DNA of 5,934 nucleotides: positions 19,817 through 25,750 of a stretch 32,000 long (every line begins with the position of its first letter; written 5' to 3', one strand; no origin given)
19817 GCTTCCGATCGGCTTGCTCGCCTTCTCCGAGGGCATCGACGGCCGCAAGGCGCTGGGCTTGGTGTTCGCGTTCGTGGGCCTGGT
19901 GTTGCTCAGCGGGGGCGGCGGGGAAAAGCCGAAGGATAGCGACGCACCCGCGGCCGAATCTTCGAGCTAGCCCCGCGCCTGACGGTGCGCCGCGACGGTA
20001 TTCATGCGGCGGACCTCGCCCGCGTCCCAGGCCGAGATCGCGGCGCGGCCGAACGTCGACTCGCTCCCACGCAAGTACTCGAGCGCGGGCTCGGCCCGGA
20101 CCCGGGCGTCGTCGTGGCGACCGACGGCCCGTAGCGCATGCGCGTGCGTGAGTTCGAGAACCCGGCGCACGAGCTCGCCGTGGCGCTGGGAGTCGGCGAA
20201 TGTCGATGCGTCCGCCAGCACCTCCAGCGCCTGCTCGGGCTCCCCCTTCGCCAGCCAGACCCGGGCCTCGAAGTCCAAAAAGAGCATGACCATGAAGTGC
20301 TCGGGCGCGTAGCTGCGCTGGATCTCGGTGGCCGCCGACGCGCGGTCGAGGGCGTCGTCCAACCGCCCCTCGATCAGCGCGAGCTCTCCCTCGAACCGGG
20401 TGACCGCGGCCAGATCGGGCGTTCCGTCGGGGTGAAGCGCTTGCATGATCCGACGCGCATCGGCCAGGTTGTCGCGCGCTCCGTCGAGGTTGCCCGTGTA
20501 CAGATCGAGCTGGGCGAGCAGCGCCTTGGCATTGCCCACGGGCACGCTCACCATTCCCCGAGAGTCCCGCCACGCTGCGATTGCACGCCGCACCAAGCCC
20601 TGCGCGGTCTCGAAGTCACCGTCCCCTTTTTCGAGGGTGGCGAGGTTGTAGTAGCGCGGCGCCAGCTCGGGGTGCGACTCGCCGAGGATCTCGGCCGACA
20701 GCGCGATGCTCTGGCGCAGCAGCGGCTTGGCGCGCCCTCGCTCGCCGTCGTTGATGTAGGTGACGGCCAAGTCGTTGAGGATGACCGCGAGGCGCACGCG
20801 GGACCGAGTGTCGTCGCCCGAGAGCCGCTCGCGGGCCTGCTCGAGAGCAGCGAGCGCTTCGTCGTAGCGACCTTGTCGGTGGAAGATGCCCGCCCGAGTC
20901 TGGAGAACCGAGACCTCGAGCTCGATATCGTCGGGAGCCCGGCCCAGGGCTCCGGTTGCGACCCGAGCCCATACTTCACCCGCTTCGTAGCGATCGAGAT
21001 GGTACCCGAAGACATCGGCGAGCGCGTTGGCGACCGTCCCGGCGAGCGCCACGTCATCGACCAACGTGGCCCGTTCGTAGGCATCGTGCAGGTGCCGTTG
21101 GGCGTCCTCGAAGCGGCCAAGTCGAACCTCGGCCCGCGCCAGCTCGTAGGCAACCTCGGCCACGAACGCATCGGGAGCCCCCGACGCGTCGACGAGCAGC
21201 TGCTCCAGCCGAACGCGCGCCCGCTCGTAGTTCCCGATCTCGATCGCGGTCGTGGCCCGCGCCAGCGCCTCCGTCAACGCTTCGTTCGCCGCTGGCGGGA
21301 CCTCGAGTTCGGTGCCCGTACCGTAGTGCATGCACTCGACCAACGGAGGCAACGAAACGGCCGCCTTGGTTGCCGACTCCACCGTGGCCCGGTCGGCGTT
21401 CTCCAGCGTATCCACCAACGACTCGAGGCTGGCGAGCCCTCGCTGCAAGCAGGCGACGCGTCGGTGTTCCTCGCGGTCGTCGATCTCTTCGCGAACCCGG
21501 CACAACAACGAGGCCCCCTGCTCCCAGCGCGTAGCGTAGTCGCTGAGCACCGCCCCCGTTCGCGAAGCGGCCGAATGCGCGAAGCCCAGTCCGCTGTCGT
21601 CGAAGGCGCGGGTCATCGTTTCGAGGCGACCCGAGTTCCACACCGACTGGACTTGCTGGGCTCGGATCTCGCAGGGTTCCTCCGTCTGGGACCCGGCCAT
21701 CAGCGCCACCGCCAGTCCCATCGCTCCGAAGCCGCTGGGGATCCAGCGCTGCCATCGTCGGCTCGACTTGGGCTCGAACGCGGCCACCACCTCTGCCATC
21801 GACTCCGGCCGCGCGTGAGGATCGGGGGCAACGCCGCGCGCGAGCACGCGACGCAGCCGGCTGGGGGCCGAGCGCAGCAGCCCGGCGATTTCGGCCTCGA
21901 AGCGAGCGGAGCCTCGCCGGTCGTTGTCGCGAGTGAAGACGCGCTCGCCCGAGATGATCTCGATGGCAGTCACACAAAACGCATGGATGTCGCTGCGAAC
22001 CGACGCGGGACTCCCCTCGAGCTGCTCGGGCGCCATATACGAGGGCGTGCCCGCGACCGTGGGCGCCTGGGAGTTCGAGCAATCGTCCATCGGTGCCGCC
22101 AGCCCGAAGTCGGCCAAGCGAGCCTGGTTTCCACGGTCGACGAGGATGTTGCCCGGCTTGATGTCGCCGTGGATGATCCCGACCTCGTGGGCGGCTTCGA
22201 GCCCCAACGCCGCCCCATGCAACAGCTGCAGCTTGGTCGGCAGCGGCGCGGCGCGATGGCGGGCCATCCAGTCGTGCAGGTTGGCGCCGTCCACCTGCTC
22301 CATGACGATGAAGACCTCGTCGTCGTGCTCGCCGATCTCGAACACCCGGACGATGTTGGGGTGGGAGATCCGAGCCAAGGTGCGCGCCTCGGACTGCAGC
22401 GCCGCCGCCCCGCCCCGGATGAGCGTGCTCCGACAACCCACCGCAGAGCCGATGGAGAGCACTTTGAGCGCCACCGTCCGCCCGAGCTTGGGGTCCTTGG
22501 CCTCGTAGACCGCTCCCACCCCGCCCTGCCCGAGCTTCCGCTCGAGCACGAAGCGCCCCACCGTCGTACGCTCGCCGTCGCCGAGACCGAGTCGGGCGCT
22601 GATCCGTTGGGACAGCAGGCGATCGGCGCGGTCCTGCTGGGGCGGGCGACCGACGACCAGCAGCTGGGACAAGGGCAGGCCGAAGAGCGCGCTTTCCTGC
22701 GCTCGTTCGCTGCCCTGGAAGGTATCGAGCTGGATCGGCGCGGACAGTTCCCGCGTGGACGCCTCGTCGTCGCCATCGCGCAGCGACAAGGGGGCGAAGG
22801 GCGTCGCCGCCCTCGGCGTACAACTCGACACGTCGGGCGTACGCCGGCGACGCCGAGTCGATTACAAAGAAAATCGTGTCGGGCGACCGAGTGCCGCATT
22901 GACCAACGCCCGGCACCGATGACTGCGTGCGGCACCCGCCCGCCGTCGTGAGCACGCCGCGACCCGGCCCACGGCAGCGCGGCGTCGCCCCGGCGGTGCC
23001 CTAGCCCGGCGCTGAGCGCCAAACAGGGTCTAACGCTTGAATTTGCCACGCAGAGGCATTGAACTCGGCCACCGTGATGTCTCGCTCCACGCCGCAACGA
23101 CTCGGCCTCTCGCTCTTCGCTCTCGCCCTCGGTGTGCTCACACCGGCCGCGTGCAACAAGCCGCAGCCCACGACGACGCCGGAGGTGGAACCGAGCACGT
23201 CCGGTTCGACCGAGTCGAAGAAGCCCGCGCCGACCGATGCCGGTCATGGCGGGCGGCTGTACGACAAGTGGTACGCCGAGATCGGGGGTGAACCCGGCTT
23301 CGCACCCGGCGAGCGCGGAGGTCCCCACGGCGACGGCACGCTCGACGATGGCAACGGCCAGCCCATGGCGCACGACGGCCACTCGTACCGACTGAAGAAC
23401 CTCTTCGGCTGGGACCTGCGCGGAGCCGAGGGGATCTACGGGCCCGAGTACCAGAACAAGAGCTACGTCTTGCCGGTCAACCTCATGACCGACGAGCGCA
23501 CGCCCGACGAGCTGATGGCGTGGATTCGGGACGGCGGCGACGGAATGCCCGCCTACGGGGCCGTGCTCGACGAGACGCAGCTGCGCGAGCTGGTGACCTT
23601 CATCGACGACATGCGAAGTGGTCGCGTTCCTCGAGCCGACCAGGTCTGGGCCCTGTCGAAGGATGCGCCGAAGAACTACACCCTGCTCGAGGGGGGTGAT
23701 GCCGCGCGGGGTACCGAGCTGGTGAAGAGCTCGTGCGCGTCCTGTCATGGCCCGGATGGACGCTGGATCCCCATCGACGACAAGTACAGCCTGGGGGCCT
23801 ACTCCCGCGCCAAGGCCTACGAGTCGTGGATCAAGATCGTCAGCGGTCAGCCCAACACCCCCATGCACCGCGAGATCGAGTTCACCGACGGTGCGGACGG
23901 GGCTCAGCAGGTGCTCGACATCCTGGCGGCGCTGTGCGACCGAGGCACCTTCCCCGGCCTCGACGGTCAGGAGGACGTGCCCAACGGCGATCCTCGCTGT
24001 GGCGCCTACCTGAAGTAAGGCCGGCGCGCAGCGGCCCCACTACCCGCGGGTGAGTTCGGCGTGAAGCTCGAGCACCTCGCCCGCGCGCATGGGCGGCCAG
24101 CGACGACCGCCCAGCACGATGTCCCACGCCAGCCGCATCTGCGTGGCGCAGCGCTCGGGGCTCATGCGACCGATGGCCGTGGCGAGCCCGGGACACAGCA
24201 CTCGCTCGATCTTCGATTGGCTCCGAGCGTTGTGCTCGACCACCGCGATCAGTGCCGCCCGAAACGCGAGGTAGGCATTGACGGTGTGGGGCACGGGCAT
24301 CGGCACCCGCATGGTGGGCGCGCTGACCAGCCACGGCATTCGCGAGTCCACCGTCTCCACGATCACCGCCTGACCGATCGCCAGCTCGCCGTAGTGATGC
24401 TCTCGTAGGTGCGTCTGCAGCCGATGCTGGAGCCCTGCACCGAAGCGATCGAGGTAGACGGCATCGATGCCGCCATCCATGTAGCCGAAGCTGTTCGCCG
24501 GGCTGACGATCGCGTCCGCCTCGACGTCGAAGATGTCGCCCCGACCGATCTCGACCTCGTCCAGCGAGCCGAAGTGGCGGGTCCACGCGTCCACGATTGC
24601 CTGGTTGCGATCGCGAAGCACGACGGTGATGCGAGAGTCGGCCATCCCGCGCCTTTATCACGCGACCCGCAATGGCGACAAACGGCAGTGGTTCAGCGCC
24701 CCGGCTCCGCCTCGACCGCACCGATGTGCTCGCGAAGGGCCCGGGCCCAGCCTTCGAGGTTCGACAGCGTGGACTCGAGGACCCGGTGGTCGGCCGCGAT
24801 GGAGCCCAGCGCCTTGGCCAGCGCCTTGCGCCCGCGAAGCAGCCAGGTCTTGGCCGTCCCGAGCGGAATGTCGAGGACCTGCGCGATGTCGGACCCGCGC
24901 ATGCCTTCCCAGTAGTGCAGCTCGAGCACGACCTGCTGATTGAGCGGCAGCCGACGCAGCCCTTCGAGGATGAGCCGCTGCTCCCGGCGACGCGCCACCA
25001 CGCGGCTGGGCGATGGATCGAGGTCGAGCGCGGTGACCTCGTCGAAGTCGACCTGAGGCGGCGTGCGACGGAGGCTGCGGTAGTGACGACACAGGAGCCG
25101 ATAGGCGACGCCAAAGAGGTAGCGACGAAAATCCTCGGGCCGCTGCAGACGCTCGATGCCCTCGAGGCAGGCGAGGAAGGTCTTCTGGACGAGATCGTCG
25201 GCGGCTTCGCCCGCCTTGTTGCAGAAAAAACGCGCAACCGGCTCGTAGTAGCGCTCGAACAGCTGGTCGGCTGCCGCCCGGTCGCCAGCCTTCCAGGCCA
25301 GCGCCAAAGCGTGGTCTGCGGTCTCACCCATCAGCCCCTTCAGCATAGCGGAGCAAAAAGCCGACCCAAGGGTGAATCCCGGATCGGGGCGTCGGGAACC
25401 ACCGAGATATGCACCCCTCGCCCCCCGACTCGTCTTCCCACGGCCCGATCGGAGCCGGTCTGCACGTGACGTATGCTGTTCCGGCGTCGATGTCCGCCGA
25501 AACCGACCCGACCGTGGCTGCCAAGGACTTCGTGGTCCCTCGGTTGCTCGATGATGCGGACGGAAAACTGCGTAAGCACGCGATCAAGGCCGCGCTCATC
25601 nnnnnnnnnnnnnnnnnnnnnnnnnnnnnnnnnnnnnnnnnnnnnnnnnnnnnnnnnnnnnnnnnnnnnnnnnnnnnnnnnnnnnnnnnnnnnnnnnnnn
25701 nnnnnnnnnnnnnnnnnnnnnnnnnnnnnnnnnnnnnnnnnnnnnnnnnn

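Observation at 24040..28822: Second kinase/ECF-sigma pair, with a macro-domain gene directly downstream of the sigma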

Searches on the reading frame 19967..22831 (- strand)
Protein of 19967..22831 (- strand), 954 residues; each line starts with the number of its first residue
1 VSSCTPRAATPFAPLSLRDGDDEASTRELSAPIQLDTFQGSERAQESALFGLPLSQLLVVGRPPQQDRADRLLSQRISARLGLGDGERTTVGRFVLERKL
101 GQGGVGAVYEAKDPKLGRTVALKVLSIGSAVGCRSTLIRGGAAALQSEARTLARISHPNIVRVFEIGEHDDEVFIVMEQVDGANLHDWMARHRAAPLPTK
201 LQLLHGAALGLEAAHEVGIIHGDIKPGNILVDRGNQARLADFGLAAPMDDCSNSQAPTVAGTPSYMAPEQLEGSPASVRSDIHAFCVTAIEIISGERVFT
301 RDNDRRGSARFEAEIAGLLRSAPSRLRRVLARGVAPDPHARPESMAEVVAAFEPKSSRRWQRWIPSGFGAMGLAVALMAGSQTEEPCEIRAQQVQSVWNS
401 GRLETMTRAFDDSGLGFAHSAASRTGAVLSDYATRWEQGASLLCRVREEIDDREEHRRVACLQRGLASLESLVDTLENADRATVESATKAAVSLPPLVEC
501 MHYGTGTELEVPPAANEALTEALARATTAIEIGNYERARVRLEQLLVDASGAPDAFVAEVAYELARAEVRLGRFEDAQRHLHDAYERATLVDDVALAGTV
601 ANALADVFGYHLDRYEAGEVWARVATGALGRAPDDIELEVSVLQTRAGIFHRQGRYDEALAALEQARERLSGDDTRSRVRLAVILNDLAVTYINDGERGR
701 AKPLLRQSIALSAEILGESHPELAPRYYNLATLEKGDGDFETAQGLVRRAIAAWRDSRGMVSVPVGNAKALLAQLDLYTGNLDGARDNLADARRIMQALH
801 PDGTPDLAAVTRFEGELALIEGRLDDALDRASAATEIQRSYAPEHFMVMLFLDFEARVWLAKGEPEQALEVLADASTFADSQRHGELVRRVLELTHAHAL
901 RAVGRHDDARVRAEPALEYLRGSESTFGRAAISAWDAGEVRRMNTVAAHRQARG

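Call 5: search_protein_families(library=pfam, proteins=[window:19967-22831:-], max_evalue=0.01)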
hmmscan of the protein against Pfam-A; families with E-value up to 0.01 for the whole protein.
window:19967-22831:- (954 aa): 20 families
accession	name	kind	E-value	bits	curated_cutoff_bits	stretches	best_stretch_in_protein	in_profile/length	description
PF00069.31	Pkinase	-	7.1e-43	147.3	31.7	1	95-307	2-205/263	Protein kinase domain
PF07714.23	PK_Tyr_Ser-Thr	-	1.8e-30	106.5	23.1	1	96-343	3-250/258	Protein tyrosine and serine/threonine kinase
PF13424.12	TPR_12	-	1.4e-23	83.3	30.1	4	681-755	2-76/77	Tetratricopeptide repeat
PF17874.7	TPR_MalT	-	2e-13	50.8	45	1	633-910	33-300/336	MalT-like TPR region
PF13374.12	TPR_10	-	1.8e-12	47.3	27.5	1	682-722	2-42/42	Tetratricopeptide repeat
PF14559.12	TPR_19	-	8.8e-09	36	25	0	533-583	5-50/68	Tetratricopeptide repeat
PF13428.12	TPR_14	-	2e-08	34.5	23.5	1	642-682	3-42/44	Tetratricopeptide repeat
PF07719.23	TPR_2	-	1.1e-07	31.8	27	0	642-668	3-29/34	Tetratricopeptide repeat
PF03109.22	ABC1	-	1.1e-06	28.5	22.9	1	171-249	141-218/244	ABC1 atypical kinase-like domain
PF25058.1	ARM_TT21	-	3.3e-06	27.6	27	0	639-682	56-99/155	Tetratricopeptide repeat protein 21 ARM repeat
PF07721.20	TPR_4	-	4.9e-06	27.1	27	0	559-582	2-25/26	Tetratricopeptide repeat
PF17667.7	Pkinase_fungal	-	5.7e-06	25.7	24.1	1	202-285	290-379/387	Fungal protein kinase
PF13181.12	TPR_8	-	6.8e-06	26.3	25.7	0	642-666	3-27/34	Tetratricopeptide repeat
PF13432.12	TPR_16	-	4.4e-05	24.3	32.7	0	652-685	9-41/65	Tetratricopeptide repeat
PF01636.29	APH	-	0.0001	22.6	23.2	1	184-247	130-199/239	Phosphotransferase enzyme family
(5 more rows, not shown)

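Call 6: search_protein_families(library=ncbifam, proteins=[window:19967-22831:-], max_evalue=0.01)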
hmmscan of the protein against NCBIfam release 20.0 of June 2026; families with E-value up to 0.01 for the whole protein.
window:19967-22831:- (954 aa): 24 families
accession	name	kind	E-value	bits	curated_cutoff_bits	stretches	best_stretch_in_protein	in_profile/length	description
NF033483.0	PknB_PASTA_kin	equivalog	2e-54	185.6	450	1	91-350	6-263/563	Stk1 family PASTA domain-containing Ser/Thr kinase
NF047741.1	antiphage_MADS6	equivalog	5.8e-39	134.1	460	2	193-354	294-459/612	methylation-associated defense system protein kinase MAD6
NF052427.1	StpK7MSMEG_1200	equivalog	6.5e-39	133.9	900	1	88-352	3-265/601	serine/threonine protein kinase StpK7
NF038150.1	lanthi_synth_IV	equivalog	1.9e-27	96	650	1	89-358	186-459/851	class IV lanthionine synthetase LanL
TIGR03903.1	TOMM_kin_cyc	equivalog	4.6e-27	94.3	705.75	1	118-300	4-190/1267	TOMM system kinase/cyclase fusion protein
NF009651.0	PRK13184.1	equivalog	4.8e-24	84.4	839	1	92-354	2-289/932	serine/threonine-protein kinase PknD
NF038151.1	lanthi_synth_III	equivalog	4.1e-18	65.2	575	1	93-482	221-586/833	class III lanthionine synthetase LanKC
NF040586.1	FxSxx_TPR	equivalog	4.8e-13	48.5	300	1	637-921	425-713/830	FxSxx-COOH system tetratricopeptide repeat protein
NF053615.1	SerThrKinAfsKStmc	equivalog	2.6e-11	42.9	1300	1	91-294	12-208/809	protein serine/threonine kinase AfsK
NF011463.0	PRK14879.1-4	equivalog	3.4e-09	36.5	188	1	148-246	68-161/237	Kae1-associated kinase Bud32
TIGR03724.2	arch_bud32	equivalog_domain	3.9e-09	36.3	125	1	148-249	43-135/193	KEOPS complex kinase/ATPase Bud32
NF043056.1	T4SS_LegK1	equivalog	7.9e-09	34.6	550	1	142-284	122-275/516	Dot/Icm T4SS effector kinase LegK1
NF058632.1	SerThrKinPrkT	equivalog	5.6e-08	32.1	280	1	94-242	23-162/322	serine/threonine protein kinase PrkT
NF011464.0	PRK14879.1-7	equivalog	6e-07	29.4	246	1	148-251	56-154/221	Kae1-associated kinase Bud32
NF007174.0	PRK09605.1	equivalog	8.3e-06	24.5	447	1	146-249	384-477/535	bifunctional N(6)-L-threonylcarbamoyladenine synthase/serine/threonine protein kinase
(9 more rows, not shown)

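Call 8: search_protein_families(library=padloc, proteins=[window:19967-22831:-], max_evalue=0.01)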
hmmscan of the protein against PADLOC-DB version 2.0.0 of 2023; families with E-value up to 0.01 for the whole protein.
window:19967-22831:- (954 aa): 32 families (the best 25 are shown)
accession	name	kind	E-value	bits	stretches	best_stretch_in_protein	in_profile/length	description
PDLC04042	PD-T4-6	-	2.6e-62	209.1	1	87-357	4-274/292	-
PDLC04138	mad6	-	3.2e-61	206.1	1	89-353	48-311/659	mads_6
PDLC04053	PD-T4-6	-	4.5e-61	205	1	88-356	5-272/311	-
PDLC04039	PD-T4-6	-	4.6e-55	185.4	1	88-361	10-281/458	-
PDLC01088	C3a189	-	5.2e-53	178.7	1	97-664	2-564/840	kinase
PDLC04061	PD-T4-6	-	1.7e-52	177.6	1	79-352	7-280/510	-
PDLC04054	PD-T4-6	-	6.5e-50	168.5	1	91-353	9-271/347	-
PDLC04047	PD-T4-6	-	8.4e-49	164.4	1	88-350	6-267/327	-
PDLC04043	PD-T4-6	-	6.2e-48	162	1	83-352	6-274/452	-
PDLC04060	PD-T4-6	-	3.8e-47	159.3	1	91-301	7-211/486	-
PDLC04048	PD-T4-6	-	5.3e-44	149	1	92-302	10-215/354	-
PDLC04057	PD-T4-6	-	2.4e-43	146.8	1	90-352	6-267/443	-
PDLC04041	PD-T4-6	-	8.8e-41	138.5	1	91-412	27-346/443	-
PDLC04050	PD-T4-6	-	1.3e-37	127.9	1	78-350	49-321/480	-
PDLC04040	PD-T4-6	-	4.7e-36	122.6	1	100-303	2-209/547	-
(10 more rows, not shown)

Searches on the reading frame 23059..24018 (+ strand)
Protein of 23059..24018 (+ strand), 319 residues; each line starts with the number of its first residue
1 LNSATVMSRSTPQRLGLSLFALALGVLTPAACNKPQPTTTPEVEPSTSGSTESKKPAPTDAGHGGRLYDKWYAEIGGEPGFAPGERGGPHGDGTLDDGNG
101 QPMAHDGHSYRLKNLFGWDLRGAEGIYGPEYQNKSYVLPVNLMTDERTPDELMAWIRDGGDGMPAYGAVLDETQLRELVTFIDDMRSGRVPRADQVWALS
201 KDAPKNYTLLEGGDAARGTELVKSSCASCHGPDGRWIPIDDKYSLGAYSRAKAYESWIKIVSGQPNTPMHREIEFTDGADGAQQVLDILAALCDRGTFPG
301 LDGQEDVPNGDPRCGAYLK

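Call 5: search_protein_families(library=pfam, proteins=[window:23059-24018:+], max_evalue=0.01)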
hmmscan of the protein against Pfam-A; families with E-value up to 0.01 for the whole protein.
window:23059-24018:+ (319 aa): 2 families
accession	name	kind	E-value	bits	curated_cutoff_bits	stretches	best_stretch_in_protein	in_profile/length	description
PF13442.11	Cytochrome_CBB3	-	1.4e-11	45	27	2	144-182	29-68/68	Cytochrome C oxidase, cbb3-type, subunit III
PF00034.26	Cytochrom_C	-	3.5e-05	25.5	21.3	1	215-240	1-26/90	Cytochrome c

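Call 6: search_protein_families(library=ncbifam, proteins=[window:23059-24018:+], max_evalue=0.01)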
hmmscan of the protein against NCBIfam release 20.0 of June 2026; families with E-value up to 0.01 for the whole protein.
window:23059-24018:+ (319 aa): 4 families
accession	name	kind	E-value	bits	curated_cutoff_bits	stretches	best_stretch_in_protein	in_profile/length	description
TIGR00782.1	ccoP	equivalog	0.00016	21.1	179.95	0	193-235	186-223/285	cytochrome-c oxidase, cbb3-type subunit III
NF050122.1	bc1_QcrC_actin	exception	0.00018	20.9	200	1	169-235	101-156/253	cytochrome bc1 complex diheme cytochrome c subunit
NF045930.1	Cytc6PetJCyano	equivalog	0.00071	19.5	135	0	149-182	69-102/110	cytochrome c6 PetJ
NF011054.0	PRK14486.1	equivalog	0.0033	17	447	0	127-186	230-291/294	putative bifunctional cbb3-type cytochrome c oxidase subunit II/cytochrome c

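Call 8: search_protein_families(library=padloc, proteins=[window:23059-24018:+], max_evalue=0.01)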
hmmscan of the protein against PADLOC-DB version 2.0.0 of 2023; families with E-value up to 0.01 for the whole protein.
window:23059-24018:+ (319 aa): 0 families

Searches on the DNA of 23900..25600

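Call 62: search_rna_families(source=window, start=23900, end=25600, threshold=evalue, max_evalue=1)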
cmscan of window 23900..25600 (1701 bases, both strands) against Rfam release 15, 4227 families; matches with E-value up to 1: 1.
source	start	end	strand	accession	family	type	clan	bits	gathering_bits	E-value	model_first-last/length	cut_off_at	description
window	24150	24231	+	RF03703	mir-3622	Gene; miRNA;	-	22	78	0.56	1-84/84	no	mir-3622 microRNA precursor family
